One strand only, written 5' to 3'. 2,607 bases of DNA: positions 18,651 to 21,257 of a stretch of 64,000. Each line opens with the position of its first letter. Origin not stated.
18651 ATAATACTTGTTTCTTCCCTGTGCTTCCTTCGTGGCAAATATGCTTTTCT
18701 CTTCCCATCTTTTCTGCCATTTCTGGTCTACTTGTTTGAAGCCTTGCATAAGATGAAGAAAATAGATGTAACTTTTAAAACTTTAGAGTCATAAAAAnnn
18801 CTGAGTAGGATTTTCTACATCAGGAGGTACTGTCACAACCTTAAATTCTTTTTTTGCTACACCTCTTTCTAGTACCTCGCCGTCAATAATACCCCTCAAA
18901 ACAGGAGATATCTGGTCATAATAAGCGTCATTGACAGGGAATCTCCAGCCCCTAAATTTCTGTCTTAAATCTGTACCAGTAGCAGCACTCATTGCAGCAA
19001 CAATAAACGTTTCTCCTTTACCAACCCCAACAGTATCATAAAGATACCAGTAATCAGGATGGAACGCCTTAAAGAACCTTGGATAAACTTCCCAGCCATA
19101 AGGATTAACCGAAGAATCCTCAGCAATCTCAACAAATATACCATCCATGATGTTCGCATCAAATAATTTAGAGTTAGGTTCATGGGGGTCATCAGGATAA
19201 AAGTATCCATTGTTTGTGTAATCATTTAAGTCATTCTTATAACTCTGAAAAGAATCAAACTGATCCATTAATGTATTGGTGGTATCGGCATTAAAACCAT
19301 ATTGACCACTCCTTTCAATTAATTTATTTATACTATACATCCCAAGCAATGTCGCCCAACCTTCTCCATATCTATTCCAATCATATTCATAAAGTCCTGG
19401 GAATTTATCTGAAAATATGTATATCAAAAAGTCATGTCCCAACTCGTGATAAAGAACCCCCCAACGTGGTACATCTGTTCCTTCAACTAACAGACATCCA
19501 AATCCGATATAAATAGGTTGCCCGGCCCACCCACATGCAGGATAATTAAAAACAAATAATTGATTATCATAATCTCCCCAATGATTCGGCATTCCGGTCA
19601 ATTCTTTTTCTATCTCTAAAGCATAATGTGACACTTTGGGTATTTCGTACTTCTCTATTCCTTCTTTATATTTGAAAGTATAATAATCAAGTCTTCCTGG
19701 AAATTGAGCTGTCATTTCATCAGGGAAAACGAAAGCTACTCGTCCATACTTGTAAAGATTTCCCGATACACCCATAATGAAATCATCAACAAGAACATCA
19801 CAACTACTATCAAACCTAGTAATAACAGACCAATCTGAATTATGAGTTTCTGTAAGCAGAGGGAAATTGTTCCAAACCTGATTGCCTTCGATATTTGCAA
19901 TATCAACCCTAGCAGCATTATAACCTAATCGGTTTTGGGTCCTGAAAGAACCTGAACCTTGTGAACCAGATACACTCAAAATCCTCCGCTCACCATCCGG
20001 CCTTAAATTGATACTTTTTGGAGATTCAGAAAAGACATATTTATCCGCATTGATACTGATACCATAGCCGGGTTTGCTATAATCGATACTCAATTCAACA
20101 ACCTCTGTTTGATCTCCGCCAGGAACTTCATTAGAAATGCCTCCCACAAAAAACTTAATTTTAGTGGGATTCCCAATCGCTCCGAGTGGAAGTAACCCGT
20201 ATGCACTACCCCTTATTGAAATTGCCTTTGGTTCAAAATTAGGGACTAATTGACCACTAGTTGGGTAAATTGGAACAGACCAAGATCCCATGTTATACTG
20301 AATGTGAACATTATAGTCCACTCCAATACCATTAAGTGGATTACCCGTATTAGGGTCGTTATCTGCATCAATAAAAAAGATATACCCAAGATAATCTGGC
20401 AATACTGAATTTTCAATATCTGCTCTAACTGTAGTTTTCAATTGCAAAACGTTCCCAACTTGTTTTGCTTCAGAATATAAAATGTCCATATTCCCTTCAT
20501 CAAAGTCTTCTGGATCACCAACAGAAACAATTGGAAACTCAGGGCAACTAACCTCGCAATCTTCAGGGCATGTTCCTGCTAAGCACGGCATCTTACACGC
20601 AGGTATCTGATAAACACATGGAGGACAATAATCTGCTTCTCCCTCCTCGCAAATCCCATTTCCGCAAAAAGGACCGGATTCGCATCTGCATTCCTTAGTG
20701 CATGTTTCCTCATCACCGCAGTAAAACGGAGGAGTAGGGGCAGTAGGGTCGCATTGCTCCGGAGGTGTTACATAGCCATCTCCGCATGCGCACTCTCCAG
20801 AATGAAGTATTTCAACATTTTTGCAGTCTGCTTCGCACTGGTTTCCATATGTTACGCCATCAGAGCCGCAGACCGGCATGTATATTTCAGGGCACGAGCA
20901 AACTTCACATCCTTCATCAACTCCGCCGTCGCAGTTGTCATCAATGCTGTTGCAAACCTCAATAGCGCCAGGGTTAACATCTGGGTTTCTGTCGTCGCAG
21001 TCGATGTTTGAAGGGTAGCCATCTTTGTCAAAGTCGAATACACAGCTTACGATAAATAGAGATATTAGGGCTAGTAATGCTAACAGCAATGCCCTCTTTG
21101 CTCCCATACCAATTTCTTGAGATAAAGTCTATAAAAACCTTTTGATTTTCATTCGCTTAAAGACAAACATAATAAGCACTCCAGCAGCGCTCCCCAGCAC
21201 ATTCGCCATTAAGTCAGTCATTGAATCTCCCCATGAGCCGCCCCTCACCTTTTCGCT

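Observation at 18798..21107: Kazal-type inhibitor domain fused to Cys-rich repeats and an HExxH domain in an archaeal secreted protein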

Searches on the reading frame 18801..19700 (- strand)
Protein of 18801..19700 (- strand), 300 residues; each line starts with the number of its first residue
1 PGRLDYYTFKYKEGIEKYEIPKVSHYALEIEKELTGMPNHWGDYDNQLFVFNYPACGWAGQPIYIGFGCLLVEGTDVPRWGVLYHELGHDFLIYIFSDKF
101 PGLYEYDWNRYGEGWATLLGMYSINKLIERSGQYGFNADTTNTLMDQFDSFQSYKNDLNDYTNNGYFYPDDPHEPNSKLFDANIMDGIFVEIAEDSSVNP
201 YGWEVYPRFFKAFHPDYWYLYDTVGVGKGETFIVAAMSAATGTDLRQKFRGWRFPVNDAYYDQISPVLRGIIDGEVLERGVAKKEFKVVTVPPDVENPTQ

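Call 17: search_protein_families(library=pfam, proteins=[window:18801-19700:-], max_evalue=10)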
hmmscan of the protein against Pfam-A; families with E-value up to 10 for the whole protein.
window:18801-19700:- (300 aa): 1 family
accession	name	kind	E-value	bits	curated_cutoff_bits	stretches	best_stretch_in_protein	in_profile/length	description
PF13402.12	Peptidase_M60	-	0.017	15.1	25.8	1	75-252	120-274/275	Peptidase M60, enhancin and enhancin-like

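Call 29: find_related_loci(query=window:18801-19700:-, collection=genome_contigs, flank=6000)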
Query window:18801-19700:- (300 aa) in genome_contigs; peptide patterns used: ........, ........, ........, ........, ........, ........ (x = any residue, [..] = any of these).
16 stretches matched a pattern, but none encodes a relative of the query by tblastn (E <= 1e-3).

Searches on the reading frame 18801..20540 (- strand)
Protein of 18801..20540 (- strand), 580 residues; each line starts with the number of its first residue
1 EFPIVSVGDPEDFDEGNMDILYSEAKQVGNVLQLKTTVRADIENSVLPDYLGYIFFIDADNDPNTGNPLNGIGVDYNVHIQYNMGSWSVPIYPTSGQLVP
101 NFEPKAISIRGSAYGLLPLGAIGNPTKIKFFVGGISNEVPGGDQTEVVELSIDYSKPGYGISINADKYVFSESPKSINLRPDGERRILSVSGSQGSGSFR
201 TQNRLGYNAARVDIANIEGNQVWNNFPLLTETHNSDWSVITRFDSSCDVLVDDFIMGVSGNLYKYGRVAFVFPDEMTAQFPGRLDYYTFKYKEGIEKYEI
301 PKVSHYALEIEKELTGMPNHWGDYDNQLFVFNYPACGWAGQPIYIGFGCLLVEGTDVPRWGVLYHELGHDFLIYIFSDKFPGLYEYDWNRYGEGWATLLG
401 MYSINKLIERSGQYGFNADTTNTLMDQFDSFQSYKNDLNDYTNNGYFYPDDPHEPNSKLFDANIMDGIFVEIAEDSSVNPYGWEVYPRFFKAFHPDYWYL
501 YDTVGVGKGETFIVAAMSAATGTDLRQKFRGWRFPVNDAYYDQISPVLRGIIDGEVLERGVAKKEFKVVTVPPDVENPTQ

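Call 17: search_protein_families(library=pfam, proteins=[window:18801-20540:-], max_evalue=10)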
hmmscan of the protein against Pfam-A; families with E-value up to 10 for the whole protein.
window:18801-20540:- (580 aa): 1 family
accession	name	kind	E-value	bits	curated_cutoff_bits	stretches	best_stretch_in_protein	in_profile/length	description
PF13402.12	Peptidase_M60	-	0.14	12.1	25.8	1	355-532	120-274/275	Peptidase M60, enhancin and enhancin-like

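Call 19: search_protein_representatives(protein=window:18801-20540:-)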
Query: 580 residues. Proteins with E-value up to 0.001 (for the whole library): 291; up to 1e-10: 123; up to 1e-30: 16. The best 150 are listed.
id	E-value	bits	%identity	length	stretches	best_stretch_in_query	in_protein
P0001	0.0e+00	1363.0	100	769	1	1-580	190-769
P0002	3.4e-113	395.6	42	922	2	15-553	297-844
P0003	1.3e-89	317.8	43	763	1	24-544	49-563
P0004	3.6e-58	213.9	46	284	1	309-549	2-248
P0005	1.4e-55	205.3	35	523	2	225-555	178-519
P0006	6.3e-53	196.6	31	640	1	16-554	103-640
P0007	8.6e-52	192.8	36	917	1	18-541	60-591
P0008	6.7e-50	186.6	32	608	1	6-553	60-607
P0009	1.3e-45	172.4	38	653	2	164-425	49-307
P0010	4.4e-44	167.4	29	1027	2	260-550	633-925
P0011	3.0e-40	154.7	34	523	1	210-552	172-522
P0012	5.3e-40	153.9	37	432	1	258-548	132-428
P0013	1.3e-37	146.0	33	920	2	286-552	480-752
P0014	5.6e-33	130.7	36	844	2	290-547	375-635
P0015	9.8e-32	126.6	35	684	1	258-550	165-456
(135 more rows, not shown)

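Call 26: list_cluster_members(proteins=[P0001, P0002, P0003, P0006, P0007, P0008, P0010, P0011, P0005, P0012])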
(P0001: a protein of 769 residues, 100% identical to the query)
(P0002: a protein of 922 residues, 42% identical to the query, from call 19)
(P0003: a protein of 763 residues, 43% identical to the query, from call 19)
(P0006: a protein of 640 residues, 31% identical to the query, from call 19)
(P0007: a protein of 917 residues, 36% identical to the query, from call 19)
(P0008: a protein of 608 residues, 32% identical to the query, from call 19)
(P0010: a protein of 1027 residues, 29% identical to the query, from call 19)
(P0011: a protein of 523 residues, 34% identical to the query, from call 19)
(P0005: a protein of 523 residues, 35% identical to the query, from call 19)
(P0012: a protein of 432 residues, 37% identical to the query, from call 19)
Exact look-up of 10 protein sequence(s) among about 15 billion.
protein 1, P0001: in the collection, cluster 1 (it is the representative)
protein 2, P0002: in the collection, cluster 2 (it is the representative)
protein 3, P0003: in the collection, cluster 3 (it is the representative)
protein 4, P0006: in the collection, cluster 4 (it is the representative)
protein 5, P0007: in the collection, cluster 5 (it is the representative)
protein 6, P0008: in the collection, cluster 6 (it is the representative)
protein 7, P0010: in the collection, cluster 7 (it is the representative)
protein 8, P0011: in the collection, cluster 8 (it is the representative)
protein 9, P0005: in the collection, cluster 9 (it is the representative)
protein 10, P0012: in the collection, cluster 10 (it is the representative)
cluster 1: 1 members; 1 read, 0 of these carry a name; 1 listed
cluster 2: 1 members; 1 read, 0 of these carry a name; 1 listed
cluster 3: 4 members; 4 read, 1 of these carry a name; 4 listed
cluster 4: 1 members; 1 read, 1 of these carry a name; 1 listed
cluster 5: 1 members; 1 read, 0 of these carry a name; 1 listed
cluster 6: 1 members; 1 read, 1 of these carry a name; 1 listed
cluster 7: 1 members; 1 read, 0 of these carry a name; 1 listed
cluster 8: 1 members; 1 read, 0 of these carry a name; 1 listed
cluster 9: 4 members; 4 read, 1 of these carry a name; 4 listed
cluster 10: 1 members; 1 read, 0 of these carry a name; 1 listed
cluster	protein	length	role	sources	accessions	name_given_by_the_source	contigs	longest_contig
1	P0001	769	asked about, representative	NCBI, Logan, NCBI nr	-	-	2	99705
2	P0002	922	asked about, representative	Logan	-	-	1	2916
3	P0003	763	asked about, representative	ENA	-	-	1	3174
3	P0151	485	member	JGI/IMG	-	hypothetical protein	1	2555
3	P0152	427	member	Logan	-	-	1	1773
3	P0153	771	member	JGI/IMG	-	-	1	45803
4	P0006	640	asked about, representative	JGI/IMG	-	hypothetical protein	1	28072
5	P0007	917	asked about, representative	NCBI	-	-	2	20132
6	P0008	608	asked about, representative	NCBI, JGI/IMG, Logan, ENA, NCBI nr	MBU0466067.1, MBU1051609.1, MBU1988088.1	MAG: hypothetical protein KJ718_03570 [Nanoarchaeota archaeon] | hypothetical protein [Nanoarchaeota archaeon]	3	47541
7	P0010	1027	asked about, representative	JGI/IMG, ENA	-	-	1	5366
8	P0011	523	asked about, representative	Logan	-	-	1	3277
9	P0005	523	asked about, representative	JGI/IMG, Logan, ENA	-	hypothetical protein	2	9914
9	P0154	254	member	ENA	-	-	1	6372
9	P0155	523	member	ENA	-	-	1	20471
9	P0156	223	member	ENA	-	-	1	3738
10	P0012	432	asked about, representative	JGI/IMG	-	-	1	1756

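Call 28: find_encoding_contigs(protein=P0153, flank=8000, max_places=2)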
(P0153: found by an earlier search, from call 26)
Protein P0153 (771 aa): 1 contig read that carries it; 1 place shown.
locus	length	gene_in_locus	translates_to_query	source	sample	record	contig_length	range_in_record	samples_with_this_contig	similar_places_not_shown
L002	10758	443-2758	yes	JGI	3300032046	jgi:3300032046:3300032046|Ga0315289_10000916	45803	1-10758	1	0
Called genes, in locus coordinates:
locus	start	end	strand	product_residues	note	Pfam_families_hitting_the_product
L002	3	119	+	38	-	?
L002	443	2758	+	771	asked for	PF02412:TSP_3 (weak)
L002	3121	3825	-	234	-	-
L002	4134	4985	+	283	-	PF01578:Cytochrom_C_asm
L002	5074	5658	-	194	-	PF12804:NTP_transf_3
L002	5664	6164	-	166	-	PF03205:MobB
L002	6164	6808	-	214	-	PF00702:Hydrolase, PF12710:HAD, PF13419:HAD_2, PF13242:Hydrolase_like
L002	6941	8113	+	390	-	PF01168:Ala_racemase_N, PF00842:Ala_racemase_C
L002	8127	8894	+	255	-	PF02405:MlaE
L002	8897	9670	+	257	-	PF00005:ABC_tran, PF13304:AAA_21 (faint)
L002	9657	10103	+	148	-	PF02470:MlaD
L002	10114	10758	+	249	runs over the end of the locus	PF04333:MlaA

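Call 66: find_encoding_contigs(protein=P0002, flank=3000, max_places=2)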
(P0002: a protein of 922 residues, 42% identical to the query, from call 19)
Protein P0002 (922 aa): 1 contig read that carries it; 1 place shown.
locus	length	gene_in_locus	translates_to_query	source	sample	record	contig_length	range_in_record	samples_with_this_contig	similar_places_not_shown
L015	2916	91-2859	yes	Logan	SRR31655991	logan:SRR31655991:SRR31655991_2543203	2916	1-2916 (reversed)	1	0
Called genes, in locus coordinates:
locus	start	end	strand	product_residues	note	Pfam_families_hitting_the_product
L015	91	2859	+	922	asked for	-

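Call 67: find_encoding_contigs(protein=P0007, flank=8000, max_places=2)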
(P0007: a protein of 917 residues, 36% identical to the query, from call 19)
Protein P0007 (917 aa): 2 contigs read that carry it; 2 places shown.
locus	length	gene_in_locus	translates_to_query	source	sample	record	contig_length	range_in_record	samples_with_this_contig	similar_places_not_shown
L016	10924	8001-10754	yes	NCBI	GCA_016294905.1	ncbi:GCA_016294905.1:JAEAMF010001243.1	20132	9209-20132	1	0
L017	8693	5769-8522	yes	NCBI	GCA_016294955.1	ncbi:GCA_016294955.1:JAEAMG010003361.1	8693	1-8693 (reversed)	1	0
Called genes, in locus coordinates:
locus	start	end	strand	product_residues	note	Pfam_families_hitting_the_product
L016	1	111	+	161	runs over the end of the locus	PF01243:PNPOx_N, PF12900:Pyridox_ox_2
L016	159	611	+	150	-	-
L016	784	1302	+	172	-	-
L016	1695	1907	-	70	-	-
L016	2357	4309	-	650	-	PF00989:PAS, PF13188:PAS_8 (weak), PF08448:PAS_4, PF13426:PAS_9, PF00989:PAS, PF08448:PAS_4 (weak), PF13426:PAS_9, PF02518:HATPase_c, +3 more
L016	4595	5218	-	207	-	-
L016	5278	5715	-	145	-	PF01850:PIN, PF13470:PIN_3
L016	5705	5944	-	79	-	PF01954:AF2212-like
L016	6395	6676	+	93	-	-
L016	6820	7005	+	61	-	-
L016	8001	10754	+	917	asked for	PF19190:BACON_2 (faint), PF18911:PKD_4 (weak)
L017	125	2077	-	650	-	PF00989:PAS, PF13188:PAS_8 (weak), PF08448:PAS_4, PF13426:PAS_9, PF00989:PAS, PF08448:PAS_4 (weak), PF13426:PAS_9, PF02518:HATPase_c, +3 more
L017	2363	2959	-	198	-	-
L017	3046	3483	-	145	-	PF01850:PIN, PF13470:PIN_3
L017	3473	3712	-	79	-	PF01954:AF2212-like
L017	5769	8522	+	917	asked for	PF19190:BACON_2 (faint), PF18911:PKD_4 (weak)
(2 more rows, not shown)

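Call 68: find_encoding_contigs(protein=P0006, flank=8000, max_places=2)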
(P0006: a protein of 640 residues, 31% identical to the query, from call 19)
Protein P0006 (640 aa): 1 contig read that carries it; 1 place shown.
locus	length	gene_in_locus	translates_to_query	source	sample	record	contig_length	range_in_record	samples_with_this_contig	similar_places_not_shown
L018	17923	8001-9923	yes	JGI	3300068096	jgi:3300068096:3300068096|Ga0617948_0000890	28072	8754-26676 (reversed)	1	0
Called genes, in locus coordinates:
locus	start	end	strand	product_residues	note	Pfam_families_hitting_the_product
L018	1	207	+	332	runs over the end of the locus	PF02547:Queuosine_synth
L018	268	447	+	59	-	-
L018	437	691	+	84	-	-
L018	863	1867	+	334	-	PF00723:Glyco_hydro_15 (faint)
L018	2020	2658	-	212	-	PF00702:Hydrolase, PF13419:HAD_2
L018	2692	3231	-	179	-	PF02677:QueH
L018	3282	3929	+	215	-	PF02811:PHP, PF13263:PHP_C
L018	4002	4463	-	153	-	-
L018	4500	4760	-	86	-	PF03144:GTP_EFTU_D2 (weak)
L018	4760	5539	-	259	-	PF13197:DUF4013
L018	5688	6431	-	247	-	PF00705:PCNA_N, PF04005:Hus1 (faint), PF02747:PCNA_C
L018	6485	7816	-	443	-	PF00753:Lactamase_B, PF12706:Lactamase_B_2 (weak), PF22505:RNase_J_b_CASP, PF07521:RMMBL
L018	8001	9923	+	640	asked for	PF00404:Dockerin_1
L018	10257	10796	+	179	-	PF00352:TBP, PF11858:DUF3378 (faint), PF00352:TBP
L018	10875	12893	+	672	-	PF14551:MCM_N (weak), PF17207:MCM_OB, PF00493:MCM, PF13191:AAA_16 (faint), PF07728:AAA_5 (faint), PF01078:Mg_chelatase (weak), PF17855:MCM_lid, PF21120: (weak)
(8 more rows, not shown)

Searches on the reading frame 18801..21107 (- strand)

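Call 4: search_protein_families(library=pfam, proteins=[window:18801-21107:-], max_evalue=1)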
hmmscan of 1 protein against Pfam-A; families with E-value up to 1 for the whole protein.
window:18801-21107:- (769 aa): 4 families
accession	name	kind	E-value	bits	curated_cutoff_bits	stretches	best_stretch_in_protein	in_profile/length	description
PF11617.13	Cu-binding_MopE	-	1.9e-11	44.4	27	1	36-65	1-30/30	Putative metal-binding motif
PF07648.20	Kazal_2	-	1.1e-05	25.9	22.8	1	69-106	3-48/48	Kazal-type serine protease inhibitor domain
PF00050.26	Kazal_1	-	3.6e-05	24.1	21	1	71-106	8-49/49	Kazal-type serine protease inhibitor domain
PF13402.12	Peptidase_M60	-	0.2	11.6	25.8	0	544-721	120-274/275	Peptidase M60, enhancin and enhancin-like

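Call 5: search_protein_families(library=ncbifam, proteins=[window:18801-21107:-], max_evalue=1)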
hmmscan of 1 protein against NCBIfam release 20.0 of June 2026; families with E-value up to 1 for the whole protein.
window:18801-21107:- (769 aa): 0 families

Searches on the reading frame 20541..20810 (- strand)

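Call 17: search_protein_families(library=pfam, proteins=[window:20541-20810:-], max_evalue=10)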
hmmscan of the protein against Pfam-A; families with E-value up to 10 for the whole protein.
window:20541-20810:- (90 aa): 1 family
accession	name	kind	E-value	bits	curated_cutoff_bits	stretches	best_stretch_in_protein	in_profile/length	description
PF13948.11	DUF4215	-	0.057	14.2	27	1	7-21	17-33/47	Domain of unknown function (DUF4215)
